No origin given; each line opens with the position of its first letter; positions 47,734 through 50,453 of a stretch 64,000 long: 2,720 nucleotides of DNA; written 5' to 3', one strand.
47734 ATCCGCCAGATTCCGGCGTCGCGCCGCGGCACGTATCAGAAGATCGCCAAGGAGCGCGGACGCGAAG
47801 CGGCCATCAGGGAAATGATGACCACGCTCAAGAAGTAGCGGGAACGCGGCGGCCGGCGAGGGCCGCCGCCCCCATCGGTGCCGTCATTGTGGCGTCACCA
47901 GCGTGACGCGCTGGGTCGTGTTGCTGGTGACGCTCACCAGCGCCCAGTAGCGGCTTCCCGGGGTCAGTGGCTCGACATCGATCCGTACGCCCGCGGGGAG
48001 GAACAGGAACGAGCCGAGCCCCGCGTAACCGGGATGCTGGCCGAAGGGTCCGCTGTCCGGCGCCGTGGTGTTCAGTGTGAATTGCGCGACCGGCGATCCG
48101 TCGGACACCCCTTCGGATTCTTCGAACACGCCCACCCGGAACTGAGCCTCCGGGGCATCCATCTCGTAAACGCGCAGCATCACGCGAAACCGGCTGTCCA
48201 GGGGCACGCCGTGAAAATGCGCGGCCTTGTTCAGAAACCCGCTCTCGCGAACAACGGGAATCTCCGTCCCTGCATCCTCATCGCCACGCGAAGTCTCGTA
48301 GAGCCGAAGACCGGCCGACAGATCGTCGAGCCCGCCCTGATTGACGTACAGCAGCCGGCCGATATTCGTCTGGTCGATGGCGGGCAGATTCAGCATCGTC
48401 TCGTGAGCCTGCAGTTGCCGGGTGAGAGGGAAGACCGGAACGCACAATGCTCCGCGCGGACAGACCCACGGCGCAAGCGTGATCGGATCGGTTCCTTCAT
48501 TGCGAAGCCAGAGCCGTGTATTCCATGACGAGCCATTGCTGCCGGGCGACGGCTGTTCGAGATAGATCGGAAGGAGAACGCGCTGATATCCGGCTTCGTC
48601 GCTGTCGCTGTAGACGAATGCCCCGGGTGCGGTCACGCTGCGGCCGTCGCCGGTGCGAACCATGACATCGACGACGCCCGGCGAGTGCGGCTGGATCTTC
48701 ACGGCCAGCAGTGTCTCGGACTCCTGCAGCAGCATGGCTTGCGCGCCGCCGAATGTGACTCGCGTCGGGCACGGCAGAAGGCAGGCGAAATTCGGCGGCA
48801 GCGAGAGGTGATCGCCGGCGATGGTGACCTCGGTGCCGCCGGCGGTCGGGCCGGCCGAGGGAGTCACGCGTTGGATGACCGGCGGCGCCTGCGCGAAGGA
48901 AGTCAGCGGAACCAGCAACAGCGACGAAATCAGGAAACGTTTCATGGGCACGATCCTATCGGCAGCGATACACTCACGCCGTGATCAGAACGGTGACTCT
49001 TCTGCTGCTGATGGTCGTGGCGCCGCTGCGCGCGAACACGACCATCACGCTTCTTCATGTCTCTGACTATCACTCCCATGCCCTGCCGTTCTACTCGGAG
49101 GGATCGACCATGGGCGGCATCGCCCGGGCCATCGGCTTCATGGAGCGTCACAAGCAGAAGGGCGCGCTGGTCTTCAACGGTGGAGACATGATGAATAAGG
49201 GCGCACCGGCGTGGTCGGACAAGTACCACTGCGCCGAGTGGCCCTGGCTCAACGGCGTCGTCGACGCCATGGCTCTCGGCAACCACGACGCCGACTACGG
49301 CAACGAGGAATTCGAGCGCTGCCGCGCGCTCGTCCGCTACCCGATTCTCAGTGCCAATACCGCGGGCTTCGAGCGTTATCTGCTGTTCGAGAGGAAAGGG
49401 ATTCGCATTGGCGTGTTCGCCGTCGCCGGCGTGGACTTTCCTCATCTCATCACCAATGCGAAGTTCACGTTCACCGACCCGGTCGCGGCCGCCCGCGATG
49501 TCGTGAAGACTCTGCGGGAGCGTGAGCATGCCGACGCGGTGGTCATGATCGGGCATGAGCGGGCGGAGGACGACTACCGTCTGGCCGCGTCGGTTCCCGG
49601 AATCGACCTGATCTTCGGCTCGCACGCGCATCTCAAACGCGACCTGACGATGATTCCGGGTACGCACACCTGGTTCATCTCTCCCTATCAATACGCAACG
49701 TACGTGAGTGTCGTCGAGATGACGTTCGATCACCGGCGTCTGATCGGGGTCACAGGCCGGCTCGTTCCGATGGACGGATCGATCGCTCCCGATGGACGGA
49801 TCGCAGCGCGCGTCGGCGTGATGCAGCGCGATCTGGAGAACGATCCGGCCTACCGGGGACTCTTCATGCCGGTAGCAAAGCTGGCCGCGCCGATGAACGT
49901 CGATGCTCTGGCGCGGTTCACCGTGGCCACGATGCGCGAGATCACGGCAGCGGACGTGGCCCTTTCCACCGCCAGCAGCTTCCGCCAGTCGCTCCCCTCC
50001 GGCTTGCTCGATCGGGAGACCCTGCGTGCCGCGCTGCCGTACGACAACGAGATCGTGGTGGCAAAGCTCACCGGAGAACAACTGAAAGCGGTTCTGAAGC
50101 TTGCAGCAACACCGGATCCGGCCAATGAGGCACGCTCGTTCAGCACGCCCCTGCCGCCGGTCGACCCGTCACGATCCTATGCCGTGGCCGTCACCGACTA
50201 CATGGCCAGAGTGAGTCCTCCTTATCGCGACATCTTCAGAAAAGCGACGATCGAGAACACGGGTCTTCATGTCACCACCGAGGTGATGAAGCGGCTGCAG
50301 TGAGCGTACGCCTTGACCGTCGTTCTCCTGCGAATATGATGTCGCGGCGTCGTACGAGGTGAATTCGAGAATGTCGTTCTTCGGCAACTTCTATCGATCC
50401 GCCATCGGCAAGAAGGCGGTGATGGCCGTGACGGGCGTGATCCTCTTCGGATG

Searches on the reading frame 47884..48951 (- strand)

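Call 67: search_protein_families(library=pfam, proteins=[window:47884-48951:-], max_evalue=0.00001)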
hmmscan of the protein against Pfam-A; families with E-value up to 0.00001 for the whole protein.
window:47884-48951:- (355 aa): 1 family
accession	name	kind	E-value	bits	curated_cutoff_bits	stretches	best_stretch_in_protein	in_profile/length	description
PF01833.30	TIG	-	8.6e-12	45.3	20.9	1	24-114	1-84/84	IPT/TIG domain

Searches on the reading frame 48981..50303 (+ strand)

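Call 67: search_protein_families(library=pfam, proteins=[window:48981-50303:+], max_evalue=0.00001)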
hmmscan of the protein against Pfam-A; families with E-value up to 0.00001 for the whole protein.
window:48981-50303:+ (440 aa): 2 families
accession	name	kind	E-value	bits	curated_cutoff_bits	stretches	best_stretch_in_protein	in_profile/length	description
PF02872.23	5_nucleotid_C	-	2e-13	51.2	23.6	1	310-374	24-88/158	5'-nucleotidase, C-terminal domain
PF00149.33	Metallophos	-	7.8e-10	39.9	21.5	1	23-217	2-189/191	Calcineurin-like phosphoesterase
